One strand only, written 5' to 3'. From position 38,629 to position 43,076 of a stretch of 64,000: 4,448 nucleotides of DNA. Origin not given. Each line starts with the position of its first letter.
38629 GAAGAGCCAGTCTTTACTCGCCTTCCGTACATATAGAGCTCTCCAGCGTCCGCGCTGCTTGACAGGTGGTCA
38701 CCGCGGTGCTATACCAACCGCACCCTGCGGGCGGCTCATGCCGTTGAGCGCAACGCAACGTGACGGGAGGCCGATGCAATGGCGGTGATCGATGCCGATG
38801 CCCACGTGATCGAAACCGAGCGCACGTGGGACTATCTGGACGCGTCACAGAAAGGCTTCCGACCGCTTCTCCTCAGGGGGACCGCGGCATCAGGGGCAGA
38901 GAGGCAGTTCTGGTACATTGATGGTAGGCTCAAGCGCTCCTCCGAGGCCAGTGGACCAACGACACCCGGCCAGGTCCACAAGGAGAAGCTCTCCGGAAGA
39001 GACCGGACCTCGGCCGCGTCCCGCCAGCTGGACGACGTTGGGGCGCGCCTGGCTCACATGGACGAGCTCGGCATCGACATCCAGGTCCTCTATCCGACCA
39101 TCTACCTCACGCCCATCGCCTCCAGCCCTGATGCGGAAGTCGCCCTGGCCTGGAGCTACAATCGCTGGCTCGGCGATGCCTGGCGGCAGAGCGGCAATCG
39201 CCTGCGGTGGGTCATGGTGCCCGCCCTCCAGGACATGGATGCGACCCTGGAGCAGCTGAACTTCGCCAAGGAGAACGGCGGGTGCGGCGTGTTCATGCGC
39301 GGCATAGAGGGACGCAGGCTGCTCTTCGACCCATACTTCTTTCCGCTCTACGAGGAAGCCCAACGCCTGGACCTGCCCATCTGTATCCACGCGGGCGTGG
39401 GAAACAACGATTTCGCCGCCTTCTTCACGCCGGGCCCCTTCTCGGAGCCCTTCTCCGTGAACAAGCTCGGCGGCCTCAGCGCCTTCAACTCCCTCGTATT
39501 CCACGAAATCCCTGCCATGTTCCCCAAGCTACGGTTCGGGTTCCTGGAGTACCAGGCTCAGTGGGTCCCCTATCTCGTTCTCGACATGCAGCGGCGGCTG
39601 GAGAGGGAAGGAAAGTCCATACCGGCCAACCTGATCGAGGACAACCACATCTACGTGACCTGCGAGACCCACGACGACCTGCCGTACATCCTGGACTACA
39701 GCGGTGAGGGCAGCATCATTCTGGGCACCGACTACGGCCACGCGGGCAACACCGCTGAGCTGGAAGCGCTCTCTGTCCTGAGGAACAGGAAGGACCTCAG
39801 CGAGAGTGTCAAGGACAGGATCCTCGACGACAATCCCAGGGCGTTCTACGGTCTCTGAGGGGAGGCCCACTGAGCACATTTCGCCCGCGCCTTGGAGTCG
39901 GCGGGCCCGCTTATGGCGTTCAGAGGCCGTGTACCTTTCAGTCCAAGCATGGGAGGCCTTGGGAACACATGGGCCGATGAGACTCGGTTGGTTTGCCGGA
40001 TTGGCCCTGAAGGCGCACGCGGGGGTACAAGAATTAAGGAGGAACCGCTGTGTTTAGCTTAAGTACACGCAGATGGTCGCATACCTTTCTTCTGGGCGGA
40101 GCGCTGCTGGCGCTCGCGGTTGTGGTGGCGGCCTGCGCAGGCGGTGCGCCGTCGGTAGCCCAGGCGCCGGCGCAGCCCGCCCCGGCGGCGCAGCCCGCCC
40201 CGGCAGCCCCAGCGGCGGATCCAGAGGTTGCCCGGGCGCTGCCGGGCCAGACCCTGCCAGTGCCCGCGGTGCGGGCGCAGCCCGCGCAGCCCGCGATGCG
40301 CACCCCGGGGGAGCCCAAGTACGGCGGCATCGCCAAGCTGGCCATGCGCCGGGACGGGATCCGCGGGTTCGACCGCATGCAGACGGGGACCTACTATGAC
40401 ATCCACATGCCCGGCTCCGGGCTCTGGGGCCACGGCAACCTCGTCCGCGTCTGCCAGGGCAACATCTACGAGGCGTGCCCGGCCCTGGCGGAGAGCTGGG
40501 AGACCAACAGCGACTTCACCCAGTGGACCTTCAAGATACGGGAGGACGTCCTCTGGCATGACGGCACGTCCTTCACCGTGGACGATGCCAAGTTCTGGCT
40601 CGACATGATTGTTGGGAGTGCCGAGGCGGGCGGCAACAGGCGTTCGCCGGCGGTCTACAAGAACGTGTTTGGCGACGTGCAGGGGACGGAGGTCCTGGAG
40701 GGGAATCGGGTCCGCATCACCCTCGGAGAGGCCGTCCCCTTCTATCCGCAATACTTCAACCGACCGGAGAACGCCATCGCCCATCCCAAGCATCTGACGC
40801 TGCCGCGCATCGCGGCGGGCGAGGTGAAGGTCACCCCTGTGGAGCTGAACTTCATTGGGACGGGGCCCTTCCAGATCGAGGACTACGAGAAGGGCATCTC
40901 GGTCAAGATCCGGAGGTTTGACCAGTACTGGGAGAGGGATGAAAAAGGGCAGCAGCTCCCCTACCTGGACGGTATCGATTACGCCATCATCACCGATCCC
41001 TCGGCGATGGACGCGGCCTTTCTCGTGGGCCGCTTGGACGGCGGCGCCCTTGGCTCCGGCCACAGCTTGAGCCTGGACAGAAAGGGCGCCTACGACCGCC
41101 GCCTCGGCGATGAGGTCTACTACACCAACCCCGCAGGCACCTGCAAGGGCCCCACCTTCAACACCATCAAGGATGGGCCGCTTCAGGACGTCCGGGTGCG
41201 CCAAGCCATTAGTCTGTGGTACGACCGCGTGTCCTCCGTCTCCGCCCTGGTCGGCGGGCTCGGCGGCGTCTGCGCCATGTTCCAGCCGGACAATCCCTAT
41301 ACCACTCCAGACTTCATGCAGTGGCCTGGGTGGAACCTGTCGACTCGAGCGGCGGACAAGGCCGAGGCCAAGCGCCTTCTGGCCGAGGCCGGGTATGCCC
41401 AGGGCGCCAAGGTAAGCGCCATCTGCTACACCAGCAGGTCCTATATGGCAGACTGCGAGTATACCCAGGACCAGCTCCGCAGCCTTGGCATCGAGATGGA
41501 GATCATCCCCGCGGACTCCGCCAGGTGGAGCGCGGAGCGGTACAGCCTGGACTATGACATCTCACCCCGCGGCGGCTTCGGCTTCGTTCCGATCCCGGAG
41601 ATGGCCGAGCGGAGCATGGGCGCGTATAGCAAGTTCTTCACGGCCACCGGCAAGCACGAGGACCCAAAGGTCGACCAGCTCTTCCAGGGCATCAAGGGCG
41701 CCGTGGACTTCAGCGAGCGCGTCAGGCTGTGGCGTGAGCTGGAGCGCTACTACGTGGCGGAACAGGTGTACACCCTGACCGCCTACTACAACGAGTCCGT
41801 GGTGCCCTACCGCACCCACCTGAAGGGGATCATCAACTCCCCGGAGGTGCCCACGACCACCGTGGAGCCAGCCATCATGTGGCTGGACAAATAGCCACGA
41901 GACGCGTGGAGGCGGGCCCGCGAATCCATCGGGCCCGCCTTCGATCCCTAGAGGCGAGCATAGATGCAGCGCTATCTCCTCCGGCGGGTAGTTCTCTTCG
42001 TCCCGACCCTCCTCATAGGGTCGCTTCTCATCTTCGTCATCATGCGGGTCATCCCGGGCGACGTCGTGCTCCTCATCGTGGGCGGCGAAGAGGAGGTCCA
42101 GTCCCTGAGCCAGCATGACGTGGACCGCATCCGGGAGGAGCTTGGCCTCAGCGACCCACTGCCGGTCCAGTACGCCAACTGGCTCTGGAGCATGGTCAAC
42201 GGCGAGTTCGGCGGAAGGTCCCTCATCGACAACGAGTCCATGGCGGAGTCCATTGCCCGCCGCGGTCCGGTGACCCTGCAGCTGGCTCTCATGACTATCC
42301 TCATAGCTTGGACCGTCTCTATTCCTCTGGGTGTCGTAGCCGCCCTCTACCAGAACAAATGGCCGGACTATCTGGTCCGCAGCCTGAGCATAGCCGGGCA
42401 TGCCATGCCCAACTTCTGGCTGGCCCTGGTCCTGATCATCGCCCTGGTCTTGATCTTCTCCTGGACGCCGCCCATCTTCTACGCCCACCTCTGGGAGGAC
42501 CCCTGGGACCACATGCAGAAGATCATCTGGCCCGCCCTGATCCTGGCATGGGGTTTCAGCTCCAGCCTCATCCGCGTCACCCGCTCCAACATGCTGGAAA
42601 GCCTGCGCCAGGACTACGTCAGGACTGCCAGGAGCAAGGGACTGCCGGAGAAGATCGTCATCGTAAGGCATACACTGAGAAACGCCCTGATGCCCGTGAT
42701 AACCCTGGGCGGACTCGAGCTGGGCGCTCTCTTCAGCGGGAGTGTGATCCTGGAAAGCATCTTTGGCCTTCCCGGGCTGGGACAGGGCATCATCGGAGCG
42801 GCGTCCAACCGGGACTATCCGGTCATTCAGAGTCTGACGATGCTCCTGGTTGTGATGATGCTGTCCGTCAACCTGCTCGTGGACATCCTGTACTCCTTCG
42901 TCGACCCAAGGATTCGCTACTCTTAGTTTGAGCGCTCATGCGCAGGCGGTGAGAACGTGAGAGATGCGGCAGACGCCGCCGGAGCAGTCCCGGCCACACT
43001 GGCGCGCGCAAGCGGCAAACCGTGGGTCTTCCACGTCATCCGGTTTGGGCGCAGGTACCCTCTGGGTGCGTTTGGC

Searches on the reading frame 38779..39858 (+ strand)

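Call 40: search_protein_families(library=pfam, proteins=[window:38779-39858:+], max_evalue=0.00001)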
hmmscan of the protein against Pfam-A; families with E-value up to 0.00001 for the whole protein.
window:38779-39858:+ (359 aa): 1 family
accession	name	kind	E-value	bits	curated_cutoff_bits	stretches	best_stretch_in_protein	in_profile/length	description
PF04909.20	Amidohydro_2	-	1.6e-14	54.8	26.4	1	4-359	1-289/289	Amidohydrolase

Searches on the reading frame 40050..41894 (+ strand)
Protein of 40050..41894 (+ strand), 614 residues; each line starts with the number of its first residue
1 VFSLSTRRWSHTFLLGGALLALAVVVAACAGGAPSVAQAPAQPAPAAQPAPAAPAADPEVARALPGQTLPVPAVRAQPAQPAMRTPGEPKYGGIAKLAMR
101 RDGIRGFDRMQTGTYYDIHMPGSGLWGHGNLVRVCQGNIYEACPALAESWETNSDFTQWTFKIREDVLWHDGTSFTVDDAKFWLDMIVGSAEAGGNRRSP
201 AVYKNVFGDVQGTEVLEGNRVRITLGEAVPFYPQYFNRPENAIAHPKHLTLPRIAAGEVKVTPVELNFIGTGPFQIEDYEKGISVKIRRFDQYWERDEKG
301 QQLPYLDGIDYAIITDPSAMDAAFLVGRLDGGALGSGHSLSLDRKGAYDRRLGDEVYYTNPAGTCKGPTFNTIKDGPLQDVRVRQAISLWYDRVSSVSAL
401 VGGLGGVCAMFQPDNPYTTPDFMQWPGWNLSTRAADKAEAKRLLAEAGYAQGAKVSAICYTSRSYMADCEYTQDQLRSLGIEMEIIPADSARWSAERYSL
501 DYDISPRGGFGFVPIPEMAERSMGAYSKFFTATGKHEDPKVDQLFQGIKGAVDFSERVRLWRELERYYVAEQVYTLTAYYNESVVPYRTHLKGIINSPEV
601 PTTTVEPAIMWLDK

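Call 40: search_protein_families(library=pfam, proteins=[window:40050-41894:+], max_evalue=0.00001)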
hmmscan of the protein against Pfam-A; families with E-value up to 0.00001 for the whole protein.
window:40050-41894:+ (614 aa): 1 family
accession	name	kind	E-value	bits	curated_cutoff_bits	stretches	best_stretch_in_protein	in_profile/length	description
PF00496.27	SBP_bac_5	-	2.9e-63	214.7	32.4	1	144-514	4-351/368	Bacterial extracellular solute-binding proteins, family 5 Middle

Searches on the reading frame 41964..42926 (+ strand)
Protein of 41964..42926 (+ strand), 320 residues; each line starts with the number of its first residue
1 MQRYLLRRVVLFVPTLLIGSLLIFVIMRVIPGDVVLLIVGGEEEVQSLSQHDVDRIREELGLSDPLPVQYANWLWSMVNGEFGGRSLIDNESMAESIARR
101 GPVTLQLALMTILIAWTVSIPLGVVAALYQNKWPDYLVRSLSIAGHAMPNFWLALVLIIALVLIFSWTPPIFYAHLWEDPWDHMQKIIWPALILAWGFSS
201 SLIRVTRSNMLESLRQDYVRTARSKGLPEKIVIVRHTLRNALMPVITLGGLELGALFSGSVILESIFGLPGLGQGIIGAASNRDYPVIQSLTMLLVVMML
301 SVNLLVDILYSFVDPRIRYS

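Call 45: search_protein_families(library=pfam, proteins=[window:41964-42926:+], max_evalue=0.00001)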
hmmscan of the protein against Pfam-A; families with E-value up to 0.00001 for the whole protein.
window:41964-42926:+ (320 aa): 2 families
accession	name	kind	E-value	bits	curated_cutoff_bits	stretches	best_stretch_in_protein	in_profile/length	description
PF00528.27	BPD_transp_1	-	6.2e-42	143.8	26.4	1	120-318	2-183/184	Binding-protein-dependent transport system inner membrane component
PF19300.4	BPD_transp_1_N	-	1.6e-11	44.8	23.8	1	1-107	1-113/114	Binding-prot-dependent transport system membrane comp, N-term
